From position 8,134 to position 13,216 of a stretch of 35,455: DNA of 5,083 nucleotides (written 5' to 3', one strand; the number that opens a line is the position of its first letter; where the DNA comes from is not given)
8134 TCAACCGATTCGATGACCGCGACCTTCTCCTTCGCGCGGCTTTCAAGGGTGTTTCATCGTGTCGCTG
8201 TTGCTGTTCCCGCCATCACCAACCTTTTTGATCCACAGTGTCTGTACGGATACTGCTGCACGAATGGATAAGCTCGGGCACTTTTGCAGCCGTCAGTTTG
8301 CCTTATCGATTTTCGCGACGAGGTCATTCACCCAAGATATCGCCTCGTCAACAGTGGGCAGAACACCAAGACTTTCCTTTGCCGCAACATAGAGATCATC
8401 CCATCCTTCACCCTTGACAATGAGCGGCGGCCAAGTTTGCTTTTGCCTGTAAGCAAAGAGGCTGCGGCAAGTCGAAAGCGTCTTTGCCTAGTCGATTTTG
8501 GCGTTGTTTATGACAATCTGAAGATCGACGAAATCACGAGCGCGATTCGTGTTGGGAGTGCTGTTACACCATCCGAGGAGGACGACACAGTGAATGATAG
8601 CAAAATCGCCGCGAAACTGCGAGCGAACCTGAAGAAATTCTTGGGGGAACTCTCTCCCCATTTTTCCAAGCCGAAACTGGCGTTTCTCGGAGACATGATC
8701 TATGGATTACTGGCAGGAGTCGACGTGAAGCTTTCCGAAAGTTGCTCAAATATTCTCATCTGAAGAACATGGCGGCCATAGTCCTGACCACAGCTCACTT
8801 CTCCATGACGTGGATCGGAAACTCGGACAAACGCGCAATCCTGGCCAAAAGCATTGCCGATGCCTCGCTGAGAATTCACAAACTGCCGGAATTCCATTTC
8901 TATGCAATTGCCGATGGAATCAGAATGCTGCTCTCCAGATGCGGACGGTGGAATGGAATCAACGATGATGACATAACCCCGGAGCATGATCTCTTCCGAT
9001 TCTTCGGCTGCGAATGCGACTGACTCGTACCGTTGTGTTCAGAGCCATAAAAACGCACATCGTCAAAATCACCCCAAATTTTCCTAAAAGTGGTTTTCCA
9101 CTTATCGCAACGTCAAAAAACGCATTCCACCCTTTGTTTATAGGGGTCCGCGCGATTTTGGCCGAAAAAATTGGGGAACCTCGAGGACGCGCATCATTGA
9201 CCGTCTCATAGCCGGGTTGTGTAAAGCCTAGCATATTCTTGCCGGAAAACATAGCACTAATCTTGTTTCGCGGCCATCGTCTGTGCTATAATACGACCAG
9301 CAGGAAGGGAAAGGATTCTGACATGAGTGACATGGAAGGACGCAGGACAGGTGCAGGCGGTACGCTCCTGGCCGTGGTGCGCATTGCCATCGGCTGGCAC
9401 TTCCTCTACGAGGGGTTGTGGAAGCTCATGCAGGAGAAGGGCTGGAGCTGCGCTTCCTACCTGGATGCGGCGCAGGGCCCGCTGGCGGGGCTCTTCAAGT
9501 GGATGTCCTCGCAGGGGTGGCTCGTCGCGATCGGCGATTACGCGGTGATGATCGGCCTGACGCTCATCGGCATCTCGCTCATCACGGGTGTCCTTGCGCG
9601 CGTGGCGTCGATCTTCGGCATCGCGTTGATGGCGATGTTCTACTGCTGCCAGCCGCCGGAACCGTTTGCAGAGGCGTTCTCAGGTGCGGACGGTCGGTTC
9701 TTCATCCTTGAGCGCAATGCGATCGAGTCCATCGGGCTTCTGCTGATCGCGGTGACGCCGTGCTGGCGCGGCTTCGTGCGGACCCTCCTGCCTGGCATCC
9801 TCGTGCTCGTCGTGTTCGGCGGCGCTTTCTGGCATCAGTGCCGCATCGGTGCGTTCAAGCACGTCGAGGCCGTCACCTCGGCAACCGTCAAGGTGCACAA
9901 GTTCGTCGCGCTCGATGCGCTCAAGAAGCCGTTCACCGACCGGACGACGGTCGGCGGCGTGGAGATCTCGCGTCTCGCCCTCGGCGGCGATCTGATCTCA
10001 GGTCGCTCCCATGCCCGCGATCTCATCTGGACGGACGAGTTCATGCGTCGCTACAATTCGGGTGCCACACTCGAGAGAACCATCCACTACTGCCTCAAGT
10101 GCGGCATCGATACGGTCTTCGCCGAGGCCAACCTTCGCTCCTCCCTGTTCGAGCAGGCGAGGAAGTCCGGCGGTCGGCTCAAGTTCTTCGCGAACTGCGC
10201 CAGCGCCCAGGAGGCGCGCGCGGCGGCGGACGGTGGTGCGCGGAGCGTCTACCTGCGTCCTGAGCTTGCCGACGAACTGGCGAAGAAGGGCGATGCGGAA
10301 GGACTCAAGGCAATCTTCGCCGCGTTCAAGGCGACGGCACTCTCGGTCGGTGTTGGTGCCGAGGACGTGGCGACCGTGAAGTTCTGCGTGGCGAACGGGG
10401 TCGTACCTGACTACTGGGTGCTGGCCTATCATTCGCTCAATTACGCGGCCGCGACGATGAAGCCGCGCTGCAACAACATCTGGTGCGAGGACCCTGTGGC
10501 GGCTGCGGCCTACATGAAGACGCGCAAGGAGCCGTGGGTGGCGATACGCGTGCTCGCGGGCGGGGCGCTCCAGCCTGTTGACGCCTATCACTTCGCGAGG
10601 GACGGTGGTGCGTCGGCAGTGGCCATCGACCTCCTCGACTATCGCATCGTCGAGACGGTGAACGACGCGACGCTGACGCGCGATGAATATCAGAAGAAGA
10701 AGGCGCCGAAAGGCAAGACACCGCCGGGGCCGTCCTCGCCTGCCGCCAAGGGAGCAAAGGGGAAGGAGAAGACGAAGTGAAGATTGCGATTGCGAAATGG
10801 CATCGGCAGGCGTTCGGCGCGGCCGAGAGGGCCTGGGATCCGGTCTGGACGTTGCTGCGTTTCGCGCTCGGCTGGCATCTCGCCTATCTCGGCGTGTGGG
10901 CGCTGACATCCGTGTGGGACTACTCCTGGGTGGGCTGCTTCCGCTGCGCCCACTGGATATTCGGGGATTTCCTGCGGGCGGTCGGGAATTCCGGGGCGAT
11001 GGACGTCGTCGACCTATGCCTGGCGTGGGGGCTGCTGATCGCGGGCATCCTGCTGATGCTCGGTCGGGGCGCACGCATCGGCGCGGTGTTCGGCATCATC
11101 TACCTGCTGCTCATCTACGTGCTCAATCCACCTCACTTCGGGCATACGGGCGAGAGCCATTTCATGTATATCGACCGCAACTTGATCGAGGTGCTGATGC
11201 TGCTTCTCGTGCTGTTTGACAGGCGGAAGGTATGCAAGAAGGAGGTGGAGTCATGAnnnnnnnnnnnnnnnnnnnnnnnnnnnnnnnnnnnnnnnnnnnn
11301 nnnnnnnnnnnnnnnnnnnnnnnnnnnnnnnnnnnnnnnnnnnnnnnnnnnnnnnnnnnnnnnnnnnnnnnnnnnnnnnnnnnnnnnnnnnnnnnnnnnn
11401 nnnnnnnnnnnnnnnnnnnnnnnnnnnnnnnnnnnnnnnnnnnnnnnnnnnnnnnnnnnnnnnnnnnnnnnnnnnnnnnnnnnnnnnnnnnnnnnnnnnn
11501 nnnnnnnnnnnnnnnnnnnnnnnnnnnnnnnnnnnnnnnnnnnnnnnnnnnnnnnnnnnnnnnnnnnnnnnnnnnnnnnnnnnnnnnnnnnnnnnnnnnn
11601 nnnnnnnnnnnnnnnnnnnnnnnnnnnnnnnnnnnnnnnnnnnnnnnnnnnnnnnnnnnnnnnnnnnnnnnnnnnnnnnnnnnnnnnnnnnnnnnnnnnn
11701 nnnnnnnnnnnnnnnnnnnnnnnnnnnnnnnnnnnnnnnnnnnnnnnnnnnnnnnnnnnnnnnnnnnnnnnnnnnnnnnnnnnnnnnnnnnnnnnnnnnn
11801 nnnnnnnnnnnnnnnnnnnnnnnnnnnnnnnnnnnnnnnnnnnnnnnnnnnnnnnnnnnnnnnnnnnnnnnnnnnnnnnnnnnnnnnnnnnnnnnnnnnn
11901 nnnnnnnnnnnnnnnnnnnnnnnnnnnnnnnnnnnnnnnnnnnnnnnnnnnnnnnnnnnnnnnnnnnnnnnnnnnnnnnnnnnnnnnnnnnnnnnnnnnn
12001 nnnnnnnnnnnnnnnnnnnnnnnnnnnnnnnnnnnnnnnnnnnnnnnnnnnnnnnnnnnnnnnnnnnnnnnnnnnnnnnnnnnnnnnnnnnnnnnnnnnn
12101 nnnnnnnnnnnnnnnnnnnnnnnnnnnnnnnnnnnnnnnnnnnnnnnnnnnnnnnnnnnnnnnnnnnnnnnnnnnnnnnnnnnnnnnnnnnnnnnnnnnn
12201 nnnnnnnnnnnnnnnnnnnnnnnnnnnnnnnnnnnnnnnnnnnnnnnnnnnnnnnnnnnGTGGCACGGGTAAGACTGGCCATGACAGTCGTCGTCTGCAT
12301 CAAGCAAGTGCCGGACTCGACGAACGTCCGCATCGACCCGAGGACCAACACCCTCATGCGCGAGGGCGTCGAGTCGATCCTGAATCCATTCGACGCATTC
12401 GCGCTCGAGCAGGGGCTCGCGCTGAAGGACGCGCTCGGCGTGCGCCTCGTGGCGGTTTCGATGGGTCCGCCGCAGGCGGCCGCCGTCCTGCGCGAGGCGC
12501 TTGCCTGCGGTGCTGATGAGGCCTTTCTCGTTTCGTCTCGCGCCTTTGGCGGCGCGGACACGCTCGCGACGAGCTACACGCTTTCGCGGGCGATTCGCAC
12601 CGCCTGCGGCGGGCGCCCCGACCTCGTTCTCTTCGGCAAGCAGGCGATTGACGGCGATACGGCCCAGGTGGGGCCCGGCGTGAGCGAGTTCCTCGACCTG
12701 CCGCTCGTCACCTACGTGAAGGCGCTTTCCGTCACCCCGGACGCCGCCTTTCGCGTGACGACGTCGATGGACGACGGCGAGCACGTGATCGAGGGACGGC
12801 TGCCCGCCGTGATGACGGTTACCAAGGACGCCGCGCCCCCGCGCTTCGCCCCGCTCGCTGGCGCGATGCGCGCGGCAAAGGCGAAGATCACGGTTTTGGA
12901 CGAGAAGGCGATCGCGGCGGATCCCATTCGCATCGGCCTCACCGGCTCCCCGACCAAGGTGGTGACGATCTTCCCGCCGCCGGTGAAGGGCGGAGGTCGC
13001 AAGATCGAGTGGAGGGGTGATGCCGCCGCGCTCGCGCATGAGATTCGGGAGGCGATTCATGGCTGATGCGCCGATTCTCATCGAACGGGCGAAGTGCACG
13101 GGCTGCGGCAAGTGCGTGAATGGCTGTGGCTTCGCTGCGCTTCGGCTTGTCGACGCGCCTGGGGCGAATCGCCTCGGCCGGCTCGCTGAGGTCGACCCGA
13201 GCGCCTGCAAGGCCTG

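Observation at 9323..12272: Fused and split versions of a DoxX + unknown-domain module side by side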

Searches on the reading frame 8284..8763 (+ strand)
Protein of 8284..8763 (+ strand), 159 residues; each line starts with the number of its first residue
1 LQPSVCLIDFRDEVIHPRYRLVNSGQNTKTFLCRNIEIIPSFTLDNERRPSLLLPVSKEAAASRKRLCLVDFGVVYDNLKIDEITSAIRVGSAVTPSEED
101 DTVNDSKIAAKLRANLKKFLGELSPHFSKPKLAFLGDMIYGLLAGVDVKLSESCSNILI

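Call 61: search_protein_families(library=pfam, proteins=[window:8284-8763:+], max_evalue=0.01)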
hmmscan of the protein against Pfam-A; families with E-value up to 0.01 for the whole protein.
window:8284-8763:+ (159 aa): 0 families

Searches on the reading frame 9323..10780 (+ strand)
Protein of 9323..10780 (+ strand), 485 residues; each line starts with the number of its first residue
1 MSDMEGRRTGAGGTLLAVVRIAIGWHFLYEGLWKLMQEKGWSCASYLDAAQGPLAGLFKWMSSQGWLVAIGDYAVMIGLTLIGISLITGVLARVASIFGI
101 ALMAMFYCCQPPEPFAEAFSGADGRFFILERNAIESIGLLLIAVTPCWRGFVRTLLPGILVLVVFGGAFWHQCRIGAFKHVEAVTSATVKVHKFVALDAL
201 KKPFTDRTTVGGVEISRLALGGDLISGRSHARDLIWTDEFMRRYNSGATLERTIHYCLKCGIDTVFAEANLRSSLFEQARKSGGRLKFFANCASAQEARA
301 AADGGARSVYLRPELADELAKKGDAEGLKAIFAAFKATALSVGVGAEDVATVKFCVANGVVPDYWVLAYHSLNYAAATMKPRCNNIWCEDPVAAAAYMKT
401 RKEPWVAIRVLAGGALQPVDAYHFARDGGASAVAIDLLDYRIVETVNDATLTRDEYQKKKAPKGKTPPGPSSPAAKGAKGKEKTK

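Call 3: search_protein_families(library=pfam, proteins=[window:9323-10780:+], max_evalue=0.1)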
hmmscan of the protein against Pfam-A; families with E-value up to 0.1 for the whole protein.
window:9323-10780:+ (485 aa): 1 family
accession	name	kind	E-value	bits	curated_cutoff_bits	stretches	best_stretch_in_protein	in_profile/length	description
PF07681.17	DoxX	-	9.2e-06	26.6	23.6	1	16-105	2-78/85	DoxX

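Call 4: search_protein_families(library=ncbifam, proteins=[window:9323-10780:+], max_evalue=0.1)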
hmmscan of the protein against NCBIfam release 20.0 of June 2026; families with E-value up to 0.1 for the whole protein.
window:9323-10780:+ (485 aa): 0 families

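Call 15: find_homologous_proteins(query=window:9323-10780:+)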
Query window:9323-10780:+ (485 aa): 410 proteins with E <= 0.001 among 8000 candidates; the best 120 are listed.
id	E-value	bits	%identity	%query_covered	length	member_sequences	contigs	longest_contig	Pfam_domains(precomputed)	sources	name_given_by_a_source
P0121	0.0e+0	1098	100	100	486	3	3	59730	PF07681.18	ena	-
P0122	3.8e-224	763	74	93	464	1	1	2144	PF07681.18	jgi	-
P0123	1.5e-223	761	72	94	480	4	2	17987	PF07681.18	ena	-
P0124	3.6e-223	760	74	93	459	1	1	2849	PF07681.18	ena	-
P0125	1.5e-221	754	75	89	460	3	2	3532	PF07681.18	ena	-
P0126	1.1e-220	751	73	93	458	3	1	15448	-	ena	-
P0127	1.0e-219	748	71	96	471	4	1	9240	-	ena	-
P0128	3.7e-219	746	74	89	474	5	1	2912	PF07681.18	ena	-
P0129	4.4e-219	746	68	100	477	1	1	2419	PF07681.18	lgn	-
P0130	4.8e-219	746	73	94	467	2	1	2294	PF07681.18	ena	-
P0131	8.2e-218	742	68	100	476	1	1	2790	-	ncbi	-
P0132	1.3e-217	741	73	89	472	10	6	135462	-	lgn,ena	-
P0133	2.1e-217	741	68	100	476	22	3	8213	PF07681.18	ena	-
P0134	2.8e-217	740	74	89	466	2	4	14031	-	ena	-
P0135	9.9e-217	738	72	92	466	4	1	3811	-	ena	-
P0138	2.1e-215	734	73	90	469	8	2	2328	PF07681.18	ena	-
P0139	4.6e-215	733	68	96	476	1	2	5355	PF07681.18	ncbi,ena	-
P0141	7.7e-215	732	69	96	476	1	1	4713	PF07681.18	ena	-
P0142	1.7e-214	731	70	93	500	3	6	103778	PF07681.18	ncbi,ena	-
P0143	8.4e-214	729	70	95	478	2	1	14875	PF07681.18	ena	-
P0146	6.6e-213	726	68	96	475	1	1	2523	PF07681.18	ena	-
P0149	1.6e-212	725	70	93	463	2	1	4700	PF07681.18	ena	-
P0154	5.4e-212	723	67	97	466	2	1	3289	PF07681.18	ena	-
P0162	9.1e-209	712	66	98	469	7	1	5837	PF07681.18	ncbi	-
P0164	3.5e-208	710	69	93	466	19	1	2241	PF07681.18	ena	-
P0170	6.7e-204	696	69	89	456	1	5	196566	PF07681.18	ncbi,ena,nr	ncbi:MAG: DoxX family protein [Kiritimatiellae bacterium]|nr:DoxX family protein [Kiritimatiellia ba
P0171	6.8e-204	696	68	92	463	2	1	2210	PF07681.18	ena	-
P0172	1.1e-203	695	65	92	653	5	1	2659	-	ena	-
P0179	1.2e-201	689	69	89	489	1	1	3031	PF07681.18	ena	-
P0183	1.7e-200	685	67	92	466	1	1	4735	PF07681.18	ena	-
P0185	1.1e-199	682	69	89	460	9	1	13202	PF07681.18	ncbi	-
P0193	1.1e-196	672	67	92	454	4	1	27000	PF07681.18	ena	-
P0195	1.4e-196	672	68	89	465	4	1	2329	PF07681.18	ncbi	-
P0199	5.3e-196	670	67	92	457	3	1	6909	PF07681.18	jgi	-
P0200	6.6e-196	670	66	92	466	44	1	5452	PF07681.18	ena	-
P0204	9.8e-194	663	67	90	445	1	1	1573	PF07681.18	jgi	-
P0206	2.0e-192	658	66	93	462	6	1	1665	PF07681.18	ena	-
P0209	2.6e-191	655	65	92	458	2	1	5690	PF07681.18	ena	-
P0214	9.1e-190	650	64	92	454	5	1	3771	PF07681.18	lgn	-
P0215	1.2e-189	649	66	89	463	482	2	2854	PF07681.18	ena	-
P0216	2.4e-188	645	62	93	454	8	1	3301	PF07681.18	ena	-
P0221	5.2e-184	631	65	89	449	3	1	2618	PF07681.18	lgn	-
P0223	8.7e-183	627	62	92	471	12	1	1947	PF07681.18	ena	-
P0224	4.8e-182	624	62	90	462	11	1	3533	PF07681.18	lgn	-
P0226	1.5e-181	622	63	90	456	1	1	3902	PF07681.18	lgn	-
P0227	5.7e-181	621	61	90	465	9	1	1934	PF07681.18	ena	-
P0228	6.9e-181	620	61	92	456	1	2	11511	PF07681.18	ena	-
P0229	1.4e-180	619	63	90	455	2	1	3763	PF07681.18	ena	-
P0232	1.8e-179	616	62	92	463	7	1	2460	PF07681.18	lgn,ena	-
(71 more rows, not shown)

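Call 71: predict_structure(alignment_id=A4)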
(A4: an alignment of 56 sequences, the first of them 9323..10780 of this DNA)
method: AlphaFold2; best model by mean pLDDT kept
length: 485 residues; sequences in the alignment: 56
mean_pLDDT: 85.6   pTM: 0.73
mean pLDDT of the five models: 85.6, 85.4, 84.9, 84.8, 84.7
residues with pLDDT >= 90: 295; 70-90: 112; 50-70: 34; < 50: 44
segments of 3 or more residues with pLDDT < 50: 1-4, 117-127, 182-192, 469-479, 483-485
pLDDT, mean of each block of 10 residues (from residue 1): 52 92 94 88 79 85 91 94 96 95 82 51 48 87 89 91 96 84 45 74 98 98 84 61 80 95 97 96 96 98 98 97 98 98 97 98 98 85 81 98 98 89 97 94 95 88 60 45 46
secondary structure, 60 per line:
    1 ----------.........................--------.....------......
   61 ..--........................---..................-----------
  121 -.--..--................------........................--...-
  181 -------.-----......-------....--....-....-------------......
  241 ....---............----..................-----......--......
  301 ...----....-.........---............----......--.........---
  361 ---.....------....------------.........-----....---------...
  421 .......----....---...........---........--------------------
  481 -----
elements in order: H11-35 H44-48 H55-62 H65-88 H92-109 H131-144 H151-174 H194-199 E207-210 E213-216 E218-221 H235-244 H248-259 E264-268 H269-281 E287-292 H295-303 E308-311 H313-321 H325-336 E341-346 H349-357 E364-368 H375-378 H391-399 E405-408 H418-427 E432-435 H439-449 H453-460

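Call 74: fold_search(model_id=the predicted structure, library=pdb)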
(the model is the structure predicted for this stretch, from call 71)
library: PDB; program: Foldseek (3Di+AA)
matches with E <= 10: 1494; with E <= 0.001: 16
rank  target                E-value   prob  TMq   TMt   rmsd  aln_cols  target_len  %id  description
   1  3pg8_A                2.4e-04  1.00  0.32  0.53   6.6       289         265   12  Truncated form of 3-deoxy-D-arabino-heptulosonate 7-phosphate synthase from Thermotoga maritima (released 2011-01-26)
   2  3npx_A                2.9e-04  1.00  0.28  0.49   6.1       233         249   12  Optimization of the in silico designed Kemp eliminase KE70 by computational design and directed evolution (released 2011-02-09)
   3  3nq2_A                2.9e-04  1.00  0.26  0.46   6.0       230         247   10  Optimization of the in silico designed Kemp eliminase KE70 by computational design and directed evolution R2 3/5G (released 2011-02-09)
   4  5jq9_B                2.9e-04  1.00  0.30  0.51   6.8       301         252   11  Yersinia pestis DHPS with pterine-sulfa conjugate Compound 16 (released 2016-08-10)
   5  5zbn_A                3.8e-04  1.00  0.28  0.36   8.2       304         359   16  Structure of glycolate oxidase without FMN from Nicotiana benthamiana (released 2018-12-26)
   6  5usw_A                4.3e-04  1.00  0.27  0.42   8.6       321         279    9  The crystal structure of 7,8-dihydropteroate synthase from Vibrio fischeri ES114 (released 2017-02-22)
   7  1g6c_B                4.8e-04  1.00  0.26  0.49   5.5       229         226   14  THIAMIN PHOSPHATE SYNTHASE (released 2001-09-26)
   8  5zbn_B                5.8e-04  1.00  0.31  0.41   8.0       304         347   16  Structure of glycolate oxidase without FMN from Nicotiana benthamiana (released 2018-12-26)
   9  3ngj_C                6.4e-04  1.00  0.30  0.62   4.3       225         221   13  Crystal structure of a putative deoxyribose-phosphate aldolase from Entamoeba histolytica (released 2010-07-21)
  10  3tzn_A                6.4e-04  1.00  0.28  0.50   6.5       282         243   12  Crystal Structure of the Yersinia pestis Dihydropteroate synthase. (released 2012-03-14)
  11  1wv2_A                7.8e-04  1.00  0.25  0.47   7.7       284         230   12  Crystal structure of thiamine biosynthesis protein from Pseudomonas Aeruginosa (released 2004-12-21)
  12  9wvz                  8.2e-04  1.00  0.30  0.55   4.9       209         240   13  crystal structure of retro-aldolase T53L/K210H RA95.5-8 with a covalently bound cyclohexenone derivative (released 2026-02-11)
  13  6rht                  8.6e-04  1.00  0.31  0.39   9.4       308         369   13  Structure of Pediococcus acidilactici putative lactate oxidase WT protein (released 2020-02-12)
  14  1g4e_B                9.1e-04  1.00  0.27  0.53   5.1       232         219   14  THIAMIN PHOSPHATE SYNTHASE (released 2001-09-26)
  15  3tzf_B                9.1e-04  1.00  0.30  0.48   6.8       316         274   11  Crystal Structure of the Yersinia pestis Dihydropteroate Synthase with Sulfonamide Drug Complex. (released 2012-03-14)
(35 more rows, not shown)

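Call 79: search_protein_families(library=pfam, proteins=[P0172], max_evalue=0.001)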
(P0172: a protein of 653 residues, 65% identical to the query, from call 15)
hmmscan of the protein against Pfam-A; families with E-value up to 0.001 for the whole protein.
P0172 (653 aa): 0 families

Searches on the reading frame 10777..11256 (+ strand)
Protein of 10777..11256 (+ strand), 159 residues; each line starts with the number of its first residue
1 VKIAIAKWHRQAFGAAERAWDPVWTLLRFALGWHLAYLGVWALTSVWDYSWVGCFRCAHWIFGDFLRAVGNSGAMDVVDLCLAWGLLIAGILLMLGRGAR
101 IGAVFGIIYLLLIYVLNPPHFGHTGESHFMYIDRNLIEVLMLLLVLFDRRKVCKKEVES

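Call 3: search_protein_families(library=pfam, proteins=[window:10777-11256:+], max_evalue=0.1)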
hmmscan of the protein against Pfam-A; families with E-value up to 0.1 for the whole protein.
window:10777-11256:+ (159 aa): 1 family
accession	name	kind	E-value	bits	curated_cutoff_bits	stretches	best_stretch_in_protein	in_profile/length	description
PF07681.17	DoxX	-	0.0016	19.5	23.6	1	24-115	2-81/85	DoxX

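Call 4: search_protein_families(library=ncbifam, proteins=[window:10777-11256:+], max_evalue=0.1)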
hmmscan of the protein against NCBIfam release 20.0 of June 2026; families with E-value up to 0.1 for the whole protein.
window:10777-11256:+ (159 aa): 0 families

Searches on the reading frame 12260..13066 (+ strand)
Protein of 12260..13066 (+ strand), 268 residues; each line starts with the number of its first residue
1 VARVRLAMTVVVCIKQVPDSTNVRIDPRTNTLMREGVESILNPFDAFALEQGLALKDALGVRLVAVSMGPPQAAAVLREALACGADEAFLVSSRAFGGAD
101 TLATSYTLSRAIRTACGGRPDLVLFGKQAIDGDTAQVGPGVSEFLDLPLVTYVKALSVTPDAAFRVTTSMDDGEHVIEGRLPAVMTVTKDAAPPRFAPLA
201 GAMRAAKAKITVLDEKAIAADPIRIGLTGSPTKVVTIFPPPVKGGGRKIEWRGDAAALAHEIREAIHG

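Call 3: search_protein_families(library=pfam, proteins=[window:12260-13066:+], max_evalue=0.1)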
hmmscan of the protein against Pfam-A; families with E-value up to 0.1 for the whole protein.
window:12260-13066:+ (268 aa): 1 family
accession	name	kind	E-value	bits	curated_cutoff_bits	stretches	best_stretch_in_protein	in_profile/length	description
PF01012.27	ETF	-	3.6e-42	144.7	26.7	1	30-216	2-179/181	Electron transfer flavoprotein domain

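Call 4: search_protein_families(library=ncbifam, proteins=[window:12260-13066:+], max_evalue=0.1)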
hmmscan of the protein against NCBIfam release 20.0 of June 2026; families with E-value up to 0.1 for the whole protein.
window:12260-13066:+ (268 aa): 6 families
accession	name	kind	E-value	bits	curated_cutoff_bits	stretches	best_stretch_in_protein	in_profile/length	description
NF040731.1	flavo_sub_EftB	exception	3e-80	269.3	445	1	10-251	2-241/260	electron transfer flavoprotein subunit beta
NF042971.1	AcrlCoAredClosAcrB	equivalog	5.6e-65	219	475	1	8-253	1-249/266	acryloyl-CoA reductase electron transfer subunit gamma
TIGR04503.1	mft_etfB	hypoth_equivalog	1.3e-26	93.6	200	1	10-242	1-244/290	mycofactocin-associated electron transfer flavoprotein beta subunit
NF008998.0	PRK12342.1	equivalog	2.5e-22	79.5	338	1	8-241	1-225/254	electron transfer flavoprotein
NF002888.0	PRK03359.1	subfamily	2.8e-17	63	219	1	8-219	1-212/256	putative electron transfer flavoprotein FixA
NF051844.1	ETFlavBetaProt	equivalog_domain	5.2e-07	29.4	350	1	45-208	24-177/254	electron transfer flavoprotein subunit beta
